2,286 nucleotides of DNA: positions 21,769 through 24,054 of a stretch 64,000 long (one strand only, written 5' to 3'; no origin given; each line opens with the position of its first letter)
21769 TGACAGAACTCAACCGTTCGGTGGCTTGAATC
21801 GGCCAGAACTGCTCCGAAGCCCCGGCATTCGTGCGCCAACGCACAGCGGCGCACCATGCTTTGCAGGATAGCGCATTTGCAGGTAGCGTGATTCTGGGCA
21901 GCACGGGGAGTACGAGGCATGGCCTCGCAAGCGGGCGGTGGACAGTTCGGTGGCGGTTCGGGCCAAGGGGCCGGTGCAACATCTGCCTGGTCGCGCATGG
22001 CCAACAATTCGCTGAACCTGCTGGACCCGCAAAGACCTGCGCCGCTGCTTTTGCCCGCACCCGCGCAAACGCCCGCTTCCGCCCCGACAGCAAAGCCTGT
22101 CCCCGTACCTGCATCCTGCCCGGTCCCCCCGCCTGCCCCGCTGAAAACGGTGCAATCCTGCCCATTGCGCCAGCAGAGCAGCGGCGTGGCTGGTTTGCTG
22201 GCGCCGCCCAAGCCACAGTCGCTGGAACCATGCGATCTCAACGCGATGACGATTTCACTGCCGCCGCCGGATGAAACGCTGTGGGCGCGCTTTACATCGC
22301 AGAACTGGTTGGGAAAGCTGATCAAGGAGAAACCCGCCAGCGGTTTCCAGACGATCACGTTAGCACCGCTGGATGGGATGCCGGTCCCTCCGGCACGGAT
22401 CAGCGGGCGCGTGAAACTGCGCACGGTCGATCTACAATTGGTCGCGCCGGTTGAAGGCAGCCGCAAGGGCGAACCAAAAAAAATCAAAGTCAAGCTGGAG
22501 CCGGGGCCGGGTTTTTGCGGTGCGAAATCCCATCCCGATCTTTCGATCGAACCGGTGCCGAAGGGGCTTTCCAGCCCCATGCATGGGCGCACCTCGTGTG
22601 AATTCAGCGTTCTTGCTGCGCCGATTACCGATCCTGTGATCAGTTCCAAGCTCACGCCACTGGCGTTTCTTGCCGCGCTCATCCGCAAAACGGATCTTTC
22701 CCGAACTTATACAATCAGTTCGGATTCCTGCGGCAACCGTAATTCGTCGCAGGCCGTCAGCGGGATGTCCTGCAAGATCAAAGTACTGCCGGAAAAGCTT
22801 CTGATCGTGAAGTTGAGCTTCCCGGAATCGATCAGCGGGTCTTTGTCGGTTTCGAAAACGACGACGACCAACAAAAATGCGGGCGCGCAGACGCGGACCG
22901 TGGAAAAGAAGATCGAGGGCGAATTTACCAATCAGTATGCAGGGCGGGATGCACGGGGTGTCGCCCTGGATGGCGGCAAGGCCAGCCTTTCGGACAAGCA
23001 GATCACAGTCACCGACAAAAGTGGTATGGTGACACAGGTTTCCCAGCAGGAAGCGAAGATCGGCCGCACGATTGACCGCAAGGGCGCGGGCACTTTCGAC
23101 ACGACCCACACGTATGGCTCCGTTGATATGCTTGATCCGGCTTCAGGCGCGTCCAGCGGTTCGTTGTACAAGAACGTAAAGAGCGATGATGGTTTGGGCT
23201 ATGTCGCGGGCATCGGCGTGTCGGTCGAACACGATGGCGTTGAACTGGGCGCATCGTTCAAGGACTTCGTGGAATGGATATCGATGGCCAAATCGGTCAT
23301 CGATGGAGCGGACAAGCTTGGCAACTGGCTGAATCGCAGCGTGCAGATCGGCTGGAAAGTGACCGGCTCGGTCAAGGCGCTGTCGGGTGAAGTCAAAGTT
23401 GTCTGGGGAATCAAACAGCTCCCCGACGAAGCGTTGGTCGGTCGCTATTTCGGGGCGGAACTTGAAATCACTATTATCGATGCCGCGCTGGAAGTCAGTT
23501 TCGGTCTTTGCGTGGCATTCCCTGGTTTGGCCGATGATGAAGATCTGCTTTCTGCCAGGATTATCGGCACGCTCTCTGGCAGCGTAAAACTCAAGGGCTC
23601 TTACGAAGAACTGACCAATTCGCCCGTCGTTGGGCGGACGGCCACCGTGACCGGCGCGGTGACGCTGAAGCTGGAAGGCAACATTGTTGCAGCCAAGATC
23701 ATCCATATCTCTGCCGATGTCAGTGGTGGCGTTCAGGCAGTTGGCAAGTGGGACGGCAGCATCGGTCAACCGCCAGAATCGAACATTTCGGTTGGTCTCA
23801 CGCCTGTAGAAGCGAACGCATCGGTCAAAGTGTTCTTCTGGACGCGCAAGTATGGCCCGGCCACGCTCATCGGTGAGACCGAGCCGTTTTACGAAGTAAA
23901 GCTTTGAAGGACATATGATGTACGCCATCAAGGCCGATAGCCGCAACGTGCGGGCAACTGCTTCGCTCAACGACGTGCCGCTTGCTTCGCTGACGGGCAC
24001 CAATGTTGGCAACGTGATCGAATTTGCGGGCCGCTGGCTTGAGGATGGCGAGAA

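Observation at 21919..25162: Orphan three-gene operon (662/268/115 aa) with no recognisable families in a GC-depressed stretch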

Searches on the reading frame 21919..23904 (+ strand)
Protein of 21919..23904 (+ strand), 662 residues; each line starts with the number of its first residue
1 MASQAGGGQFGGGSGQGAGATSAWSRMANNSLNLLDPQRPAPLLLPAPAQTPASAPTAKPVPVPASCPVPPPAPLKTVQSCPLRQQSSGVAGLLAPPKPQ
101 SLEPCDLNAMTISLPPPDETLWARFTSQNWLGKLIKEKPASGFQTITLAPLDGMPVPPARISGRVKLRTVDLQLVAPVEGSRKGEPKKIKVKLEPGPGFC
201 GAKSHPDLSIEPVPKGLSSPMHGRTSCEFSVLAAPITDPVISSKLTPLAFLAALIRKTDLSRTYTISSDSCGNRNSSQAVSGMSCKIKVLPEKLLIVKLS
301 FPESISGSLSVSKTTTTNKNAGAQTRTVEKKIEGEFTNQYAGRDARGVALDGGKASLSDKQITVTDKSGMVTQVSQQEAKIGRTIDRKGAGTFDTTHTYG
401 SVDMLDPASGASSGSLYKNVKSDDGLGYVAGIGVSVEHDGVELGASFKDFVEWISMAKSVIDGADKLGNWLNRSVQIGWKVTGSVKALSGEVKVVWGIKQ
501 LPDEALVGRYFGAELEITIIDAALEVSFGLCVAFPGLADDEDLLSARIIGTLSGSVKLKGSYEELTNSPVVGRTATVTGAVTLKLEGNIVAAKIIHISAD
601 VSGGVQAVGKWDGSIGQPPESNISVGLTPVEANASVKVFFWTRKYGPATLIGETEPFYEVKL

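Call 3: search_protein_families(library=pfam, proteins=[window:21919-23904:+], max_evalue=1)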
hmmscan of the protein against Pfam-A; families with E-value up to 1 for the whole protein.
window:21919-23904:+ (662 aa): 0 families

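Call 4: search_protein_families(library=ncbifam, proteins=[window:21919-23904:+], max_evalue=1)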
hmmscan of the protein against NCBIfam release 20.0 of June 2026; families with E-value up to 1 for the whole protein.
window:21919-23904:+ (662 aa): 1 family
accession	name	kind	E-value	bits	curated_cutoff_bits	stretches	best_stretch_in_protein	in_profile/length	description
NF037973.1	metallo_SslE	exception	0.23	8.7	3000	1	10-77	25-89/1519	lipoprotein metalloprotease SslE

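Call 5: search_protein_families(library=padloc, proteins=[window:21919-23904:+], max_evalue=1)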
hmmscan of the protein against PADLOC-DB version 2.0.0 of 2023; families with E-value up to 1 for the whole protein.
window:21919-23904:+ (662 aa): 0 families

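Call 6: search_protein_families(library=phrogs, proteins=[window:21919-23904:+], max_evalue=1)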
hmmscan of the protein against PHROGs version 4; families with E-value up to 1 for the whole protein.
window:21919-23904:+ (662 aa): 0 families

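Call 7: search_solved_structures(query=window:21919-23904:+, max_evalue=10)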
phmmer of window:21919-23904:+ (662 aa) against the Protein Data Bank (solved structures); distinct sequences matched with E-value up to 10: 2.
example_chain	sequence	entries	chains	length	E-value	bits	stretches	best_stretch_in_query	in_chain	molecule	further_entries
7un6_A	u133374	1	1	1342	0.087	14.5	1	33-83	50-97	(E3-independent) E2 ubiquitin-conjugating enzyme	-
7un3_D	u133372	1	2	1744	1.6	10.3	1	32-83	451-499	Ubiquitin,60S ribosomal protein L8,(E3-independent) E2 ubiquitin-conjugating enzyme fusion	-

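Call 10: find_homologous_proteins(query=window:21919-23904:+)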
Query window:21919-23904:+ (662 aa): 4 proteins with E <= 0.001 among 8000 candidates.
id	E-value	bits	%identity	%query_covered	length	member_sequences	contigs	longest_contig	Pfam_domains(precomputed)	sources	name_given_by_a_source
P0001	0.0e+0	1467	100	100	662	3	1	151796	-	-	-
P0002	3.6e-170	586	48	89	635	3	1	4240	-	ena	-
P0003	1.2e-139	485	43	96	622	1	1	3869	-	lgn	-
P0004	8.2e-125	436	44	80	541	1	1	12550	-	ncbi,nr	ncbi:MAG: hypothetical protein KAF27_00065 [Porphyrobacter sp.]|nr:hypothetical protein [Porphyrobac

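Call 12: find_encoding_contigs(protein=P0004, flank=10000)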
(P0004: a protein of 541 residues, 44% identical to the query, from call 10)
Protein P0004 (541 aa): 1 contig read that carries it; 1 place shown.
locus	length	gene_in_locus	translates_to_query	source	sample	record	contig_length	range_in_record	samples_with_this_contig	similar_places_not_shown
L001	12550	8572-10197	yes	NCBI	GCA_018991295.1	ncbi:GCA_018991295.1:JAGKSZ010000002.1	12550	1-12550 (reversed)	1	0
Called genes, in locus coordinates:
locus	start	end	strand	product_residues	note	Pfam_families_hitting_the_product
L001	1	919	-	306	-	PF07167:PhaC_N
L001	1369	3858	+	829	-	PF00989:PAS (weak), PF08448:PAS_4 (weak), PF13426:PAS_9 (faint), PF00990:GGDEF, PF00563:EAL, PF07238:PilZ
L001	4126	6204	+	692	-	PF00990:GGDEF, PF00563:EAL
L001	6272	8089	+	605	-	PF00009:GTP_EFTU, PF03144:GTP_EFTU_D2, PF14492:EFG_III (weak), PF00679:EFG_C, PF06421:LepA_C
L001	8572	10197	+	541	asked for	-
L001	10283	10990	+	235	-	-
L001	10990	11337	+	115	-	-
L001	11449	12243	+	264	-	PF09976:TPR_21 (faint), PF13512:TPR_18, PF13174:TPR_6 (faint), PF13428:TPR_14 (faint), PF13525:YfiO, PF14559:TPR_19 (faint)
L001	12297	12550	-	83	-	?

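Call 13: find_encoding_contigs(protein=P0002, flank=10000)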
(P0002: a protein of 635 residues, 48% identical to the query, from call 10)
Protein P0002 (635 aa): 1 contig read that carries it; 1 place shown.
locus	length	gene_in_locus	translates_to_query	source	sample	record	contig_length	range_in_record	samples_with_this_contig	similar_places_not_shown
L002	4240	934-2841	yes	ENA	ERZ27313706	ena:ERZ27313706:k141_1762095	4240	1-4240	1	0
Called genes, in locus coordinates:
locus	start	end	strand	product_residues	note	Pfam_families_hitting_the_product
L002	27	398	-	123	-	PF00164:Ribosom_S12_S23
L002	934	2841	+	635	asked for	-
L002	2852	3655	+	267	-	-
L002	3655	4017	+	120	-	-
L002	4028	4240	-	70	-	?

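Call 14: find_encoding_contigs(protein=P0003, flank=10000)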
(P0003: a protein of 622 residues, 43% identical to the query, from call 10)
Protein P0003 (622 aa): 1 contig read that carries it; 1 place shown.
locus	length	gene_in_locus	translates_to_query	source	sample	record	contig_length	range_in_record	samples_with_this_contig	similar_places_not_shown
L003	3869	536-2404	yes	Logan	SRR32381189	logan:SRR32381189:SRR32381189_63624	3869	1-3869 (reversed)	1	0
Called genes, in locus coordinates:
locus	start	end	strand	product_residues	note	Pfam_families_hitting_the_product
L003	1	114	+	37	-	?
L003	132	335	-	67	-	-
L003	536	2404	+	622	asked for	-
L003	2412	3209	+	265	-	-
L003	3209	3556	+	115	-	-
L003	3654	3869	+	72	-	?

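Call 22: find_related_loci(query=A1, collection=genome_contigs, flank=10000)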
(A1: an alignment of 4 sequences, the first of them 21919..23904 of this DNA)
Query A1 (662 aa) in genome_contigs; peptide patterns used: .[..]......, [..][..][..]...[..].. (x = any residue, [..] = any of these).
52 stretches matched a pattern; 1 encode a relative of the query (tblastn E <= 1e-3); 1 distinct loci.
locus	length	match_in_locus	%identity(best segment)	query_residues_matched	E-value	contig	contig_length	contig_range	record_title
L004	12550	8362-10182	42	24-658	2e-135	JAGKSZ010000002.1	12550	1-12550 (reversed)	MAG: Porphyrobacter sp. isolate bin-4 contig-75, whole genome shotgun sequence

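Call 23: find_related_loci(query=A1, collection=metagenome_contigs, flank=10000)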
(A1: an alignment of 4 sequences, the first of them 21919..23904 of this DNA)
Query A1 (662 aa) in metagenome_contigs; peptide patterns used: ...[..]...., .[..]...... (x = any residue, [..] = any of these).
47 stretches matched a pattern, but none encodes a relative of the query by tblastn (E <= 1e-3).

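Call 35: search_protein_representatives(alignment_id=A1)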
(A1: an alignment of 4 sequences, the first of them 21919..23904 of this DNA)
Query: 4 sequences, 636 profile positions. Proteins with E-value up to 0.001 (for the whole library): 102; up to 1e-10: 25; up to 1e-30: 7. The best 102 are listed.
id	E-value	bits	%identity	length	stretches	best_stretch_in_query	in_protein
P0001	0.0e+00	1083.7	-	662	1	1-636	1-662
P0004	2.5e-293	990.8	-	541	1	95-636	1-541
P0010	7.6e-164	563.0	-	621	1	8-627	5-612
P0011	3.9e-143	494.6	-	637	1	33-636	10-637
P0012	4.2e-109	382.2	-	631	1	40-636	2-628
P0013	3.0e-73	263.7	-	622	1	51-612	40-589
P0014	1.9e-31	125.6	-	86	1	551-636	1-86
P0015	1.3e-16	76.6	-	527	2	379-587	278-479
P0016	7.3e-16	74.2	-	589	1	234-611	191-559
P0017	2.6e-15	72.3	-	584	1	154-610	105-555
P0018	3.3e-15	72.0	-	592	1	237-538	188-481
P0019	4.2e-15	71.7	-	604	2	444-614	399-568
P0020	3.5e-14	68.6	-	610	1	32-520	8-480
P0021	1.0e-13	67.1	-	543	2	378-510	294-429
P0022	1.2e-12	63.5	-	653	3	358-505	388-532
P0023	2.5e-12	62.5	-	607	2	150-341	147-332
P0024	3.1e-12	62.1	-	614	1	155-605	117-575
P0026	7.5e-12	60.9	-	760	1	136-506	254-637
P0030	4.0e-11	58.5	-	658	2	142-349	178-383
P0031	5.6e-11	58.0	-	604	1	170-619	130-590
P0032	8.7e-11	57.4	-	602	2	165-611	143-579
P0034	2.2e-10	56.1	-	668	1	27-613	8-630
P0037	4.6e-10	55.0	-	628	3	138-280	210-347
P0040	2.9e-09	52.4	-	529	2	377-506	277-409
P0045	2.6e-08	49.2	-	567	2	372-623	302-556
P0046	3.2e-08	48.9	-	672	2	366-614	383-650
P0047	3.4e-08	48.8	-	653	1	156-596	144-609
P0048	4.0e-08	48.6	-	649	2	155-316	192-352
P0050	5.8e-08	48.1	-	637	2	404-612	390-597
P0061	8.6e-07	44.2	-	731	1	131-609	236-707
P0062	1.0e-06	43.9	-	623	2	155-285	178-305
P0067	1.8e-06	43.1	-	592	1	426-588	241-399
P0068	1.9e-06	43.0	-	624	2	155-286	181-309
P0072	3.0e-06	42.4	-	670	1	160-597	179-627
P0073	3.5e-06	42.2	-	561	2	397-557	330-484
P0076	5.6e-06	41.5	-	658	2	408-538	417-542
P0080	9.2e-06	40.8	-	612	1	148-588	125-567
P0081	1.2e-05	40.4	-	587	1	68-494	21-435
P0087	3.9e-05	38.7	-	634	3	428-506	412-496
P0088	4.1e-05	38.6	-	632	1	296-506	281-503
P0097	1.8e-04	36.5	-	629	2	212-507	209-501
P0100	2.3e-04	36.2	-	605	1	156-506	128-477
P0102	3.6e-04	35.5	-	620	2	449-613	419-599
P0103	4.5e-04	35.2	-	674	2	152-307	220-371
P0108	8.8e-04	34.3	-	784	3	231-304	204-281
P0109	9.4e-04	34.1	-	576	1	282-505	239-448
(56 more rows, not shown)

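Call 37: search_protein_families(library=pfam, alignment_id=A4, max_evalue=0.01)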
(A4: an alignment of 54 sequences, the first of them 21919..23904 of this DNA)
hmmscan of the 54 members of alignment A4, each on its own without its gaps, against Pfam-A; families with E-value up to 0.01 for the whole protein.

A. member 1, window:21919-23904:+ (662 aa): 0 families

B. families by the number of members that match (of 54 scanned): 9 families
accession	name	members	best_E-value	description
PF05488.18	PAAR_motif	4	2.5e-22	PAAR motif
PF01476.26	LysM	2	8.5e-25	LysM domain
PF13665.11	Tox-PAAR-like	1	3.8e-29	Toxin PAAR-like domain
PF23473.1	LysM3_LYK4_5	1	0.00019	LYK4/5 LysM3 domain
PF04225.17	LysM_OapA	1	0.0036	Opacity-associated protein A LysM-like domain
PF23577.1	LysM_RLK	1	0.005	LysM domain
PF19493.4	Trypco1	1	0.0059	Trypsin-co-occurring domain 1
PF23457.1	LysM2_NFP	1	0.0068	NFP LysM2 domain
PF12722.12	Hid1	1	0.0081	High-temperature-induced dauer-formation protein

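Call 38: search_protein_families(library=ncbifam, alignment_id=A4, max_evalue=0.01)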
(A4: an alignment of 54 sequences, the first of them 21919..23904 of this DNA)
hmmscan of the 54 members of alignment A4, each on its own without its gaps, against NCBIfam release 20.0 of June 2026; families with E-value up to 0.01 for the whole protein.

A. member 1, window:21919-23904:+ (662 aa): 0 families

B. families by the number of members that match (of 54 scanned): 15 families
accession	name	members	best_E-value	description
NF033420.0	T6SS_PAAR_dom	3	4.1e-09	type VI secretion system PAAR protein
TIGR02899.1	spore_safA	1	1.3e-23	SafA/ExsA family spore coat assembly protein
NF004974.0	PRK06347.1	1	2.4e-12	1,4-beta-N-acetylmuramoylhydrolase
NF042931.1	SAG1386_EF1546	1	1.8e-10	SAG1386/EF1546 family surface-associated protein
NF012230.0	LWXIA_domain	1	2.1e-09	LWXIA domain-containing protein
NF041208.1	celldiv_DipM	1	3.9e-09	cell division endopeptidase DipM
NF010723.1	PRK14125.1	1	4.3e-09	cell division suppressor protein YneA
NF008050.0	PRK10783.1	1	7.5e-08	murein transglycosylase D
NF040883.1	amid_act_ActS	1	9.9e-08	amidase activator ActS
NF008399.0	PRK11198.1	1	3.2e-06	peptidoglycan-binding protein LysM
NF050804.1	CellDivDipMCaul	1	3.7e-05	cell division endopeptidase DipM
NF010495.0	PRK13914.1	1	8.9e-05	invasion associated endopeptidase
NF040979.1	Ve_Ilp_Nterm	1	0.0007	inverse autotransporter adhesin Ilp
NF047755.1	LIC_10271_M23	1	0.00099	LIC_10271 family cell wall hydrolase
NF052662.1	SprTrRegSpoVIF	1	0.0076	sporulation-specific transcription regulator SpoVIF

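Call 39: search_protein_families(library=pfam, proteins=[P0026, P0061, P0037, P0030, P0048, P0022, P0046, P0072, P0047, P0034], max_evalue=0.01)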
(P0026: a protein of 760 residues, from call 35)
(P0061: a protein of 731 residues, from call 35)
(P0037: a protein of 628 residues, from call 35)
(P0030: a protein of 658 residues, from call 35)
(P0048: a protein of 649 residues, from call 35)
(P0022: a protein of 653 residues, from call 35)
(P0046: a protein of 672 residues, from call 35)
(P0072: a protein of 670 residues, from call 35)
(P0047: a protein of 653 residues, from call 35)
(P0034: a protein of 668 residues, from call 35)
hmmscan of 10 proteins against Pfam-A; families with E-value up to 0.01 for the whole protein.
P0026 (760 aa): 1 family
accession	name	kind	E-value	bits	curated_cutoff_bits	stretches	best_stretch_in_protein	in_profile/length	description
PF01476.26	LysM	-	7.9e-05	23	20.9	1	4-21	1-18/43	LysM domain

P0061 (731 aa): 5 families
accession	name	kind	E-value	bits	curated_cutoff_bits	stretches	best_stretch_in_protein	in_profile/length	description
PF01476.26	LysM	-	8.5e-25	86.9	20.9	2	121-168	1-43/43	LysM domain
PF23473.1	LysM3_LYK4_5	-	0.00019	21.9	29.3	0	119-153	3-37/48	LYK4/5 LysM3 domain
PF04225.17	LysM_OapA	-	0.0036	17.8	22.3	0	120-145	4-29/85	Opacity-associated protein A LysM-like domain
PF23577.1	LysM_RLK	-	0.005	17.3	27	0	123-145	5-27/44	LysM domain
PF23457.1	LysM2_NFP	-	0.0068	16.9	36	0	118-168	5-54/56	NFP LysM2 domain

P0037 (628 aa): 2 families
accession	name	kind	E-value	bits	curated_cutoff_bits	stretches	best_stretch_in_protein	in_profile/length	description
PF13665.11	Tox-PAAR-like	-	3.8e-29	101.4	31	1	14-117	5-107/108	Toxin PAAR-like domain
PF05488.18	PAAR_motif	-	5.9e-05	23.7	27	0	74-108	8-31/70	PAAR motif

P0030 (658 aa): 0 families

P0048 (649 aa): 0 families

P0022 (653 aa): 1 family
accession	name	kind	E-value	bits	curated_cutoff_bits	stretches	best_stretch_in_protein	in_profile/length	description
PF05488.18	PAAR_motif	-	9.2e-21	74.3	27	2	18-81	6-69/70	PAAR motif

P0046 (672 aa): 1 family
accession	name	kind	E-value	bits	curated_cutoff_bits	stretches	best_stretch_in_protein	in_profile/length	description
PF05488.18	PAAR_motif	-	2.1e-05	25.1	27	1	14-74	5-65/70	PAAR motif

P0072 (670 aa): 0 families

P0047 (653 aa): 0 families

P0034 (668 aa): 0 families

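Call 43: find_homologous_proteins(query=A5, max_evalue=0.00001)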
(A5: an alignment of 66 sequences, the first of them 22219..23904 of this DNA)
Query A5 (66 sequences) (562 aa, profile of the alignment): 4 proteins with E <= 0.00001 among 8000 candidates.
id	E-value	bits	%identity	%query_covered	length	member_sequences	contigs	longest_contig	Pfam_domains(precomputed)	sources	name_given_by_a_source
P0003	1.2e-119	419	45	99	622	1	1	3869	-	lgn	-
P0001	8.5e-118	413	100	100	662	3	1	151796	-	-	-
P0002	4.0e-116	407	49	100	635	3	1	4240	-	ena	-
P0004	1.7e-112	395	44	95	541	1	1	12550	-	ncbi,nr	ncbi:MAG: hypothetical protein KAF27_00065 [Porphyrobacter sp.]|nr:hypothetical protein [Porphyrobac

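Call 45: list_cluster_members(proteins=[P0010, P0011, P0012, P0013, P0015, P0016, P0022, P0037, P0061, P0026])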
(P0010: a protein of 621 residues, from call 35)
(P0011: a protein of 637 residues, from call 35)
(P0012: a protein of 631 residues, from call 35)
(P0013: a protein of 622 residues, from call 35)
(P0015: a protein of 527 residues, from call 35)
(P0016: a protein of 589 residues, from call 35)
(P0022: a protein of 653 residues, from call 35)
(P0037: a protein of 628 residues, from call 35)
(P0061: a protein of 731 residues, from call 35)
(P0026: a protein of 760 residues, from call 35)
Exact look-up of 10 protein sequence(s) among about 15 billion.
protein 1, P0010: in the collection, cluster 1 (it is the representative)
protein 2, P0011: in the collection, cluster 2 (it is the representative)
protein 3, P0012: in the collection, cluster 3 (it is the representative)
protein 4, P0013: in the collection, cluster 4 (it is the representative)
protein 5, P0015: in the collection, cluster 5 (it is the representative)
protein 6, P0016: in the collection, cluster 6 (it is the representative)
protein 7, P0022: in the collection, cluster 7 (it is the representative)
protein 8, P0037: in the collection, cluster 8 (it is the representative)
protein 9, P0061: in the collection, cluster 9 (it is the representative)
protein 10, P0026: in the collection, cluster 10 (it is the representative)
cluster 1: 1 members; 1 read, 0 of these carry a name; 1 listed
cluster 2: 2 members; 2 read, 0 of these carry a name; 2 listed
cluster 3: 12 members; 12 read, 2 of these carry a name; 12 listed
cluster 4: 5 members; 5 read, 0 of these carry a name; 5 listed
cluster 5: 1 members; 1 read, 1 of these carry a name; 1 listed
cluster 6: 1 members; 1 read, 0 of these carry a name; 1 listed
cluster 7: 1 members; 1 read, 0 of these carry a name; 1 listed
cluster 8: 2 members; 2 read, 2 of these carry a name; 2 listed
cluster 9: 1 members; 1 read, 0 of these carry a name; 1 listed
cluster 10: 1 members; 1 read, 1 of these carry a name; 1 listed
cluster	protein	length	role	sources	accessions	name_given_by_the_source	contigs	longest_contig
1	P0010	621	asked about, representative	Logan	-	-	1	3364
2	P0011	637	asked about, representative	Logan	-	-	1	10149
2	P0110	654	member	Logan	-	-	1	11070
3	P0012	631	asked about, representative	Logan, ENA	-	-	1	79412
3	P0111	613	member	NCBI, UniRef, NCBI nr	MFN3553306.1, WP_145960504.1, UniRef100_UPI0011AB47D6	MAG: hypothetical protein ACK4UL_09370 [Novosphingobium meiothermophilum] | hypothetical protein n=1 Tax=Novosphingobium TaxID=165696 RepID=UPI0011AB47D6 | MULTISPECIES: hypothetical protein [Novosphingobium]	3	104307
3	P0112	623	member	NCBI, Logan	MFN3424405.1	MAG: hypothetical protein ACK40C_06830 [Novosphingobium meiothermophilum]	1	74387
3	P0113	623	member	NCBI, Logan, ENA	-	-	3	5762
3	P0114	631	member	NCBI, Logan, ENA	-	-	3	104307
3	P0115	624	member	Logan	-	-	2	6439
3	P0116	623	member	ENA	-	-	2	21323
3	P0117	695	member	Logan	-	-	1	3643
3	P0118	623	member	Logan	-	-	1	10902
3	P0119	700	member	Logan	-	-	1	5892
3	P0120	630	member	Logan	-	-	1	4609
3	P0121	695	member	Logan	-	-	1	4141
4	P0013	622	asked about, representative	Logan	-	-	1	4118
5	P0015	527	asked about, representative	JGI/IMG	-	hypothetical protein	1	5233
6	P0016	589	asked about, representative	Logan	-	-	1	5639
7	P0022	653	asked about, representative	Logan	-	-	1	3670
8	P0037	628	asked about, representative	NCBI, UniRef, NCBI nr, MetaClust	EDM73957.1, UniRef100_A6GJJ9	hypothetical protein PPSIR1_13705 [Plesiocystis pacifica SIR-1] | Uncharacterized protein n=2 Tax=Plesiocystis pacifica TaxID=191768 RepID=A6GJJ9_9BACT | 391625.PPSIR1_13705 NOG72268 ""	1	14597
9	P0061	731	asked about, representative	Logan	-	-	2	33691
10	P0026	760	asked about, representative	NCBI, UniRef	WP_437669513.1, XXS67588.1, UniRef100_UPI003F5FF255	LysM peptidoglycan-binding domain-containing protein [Sorangium sp. So ce131] | LysM peptidoglycan-binding domain-containing protein n=1 Tax=Sorangium sp. So ce131 ...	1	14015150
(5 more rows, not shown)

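Call 46: search_dna_similar(query=window:22219-23904:+, collection=plasmids, mode=protein, max_evalue=0.001)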
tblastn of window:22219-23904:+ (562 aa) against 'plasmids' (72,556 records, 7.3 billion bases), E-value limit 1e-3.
No match.
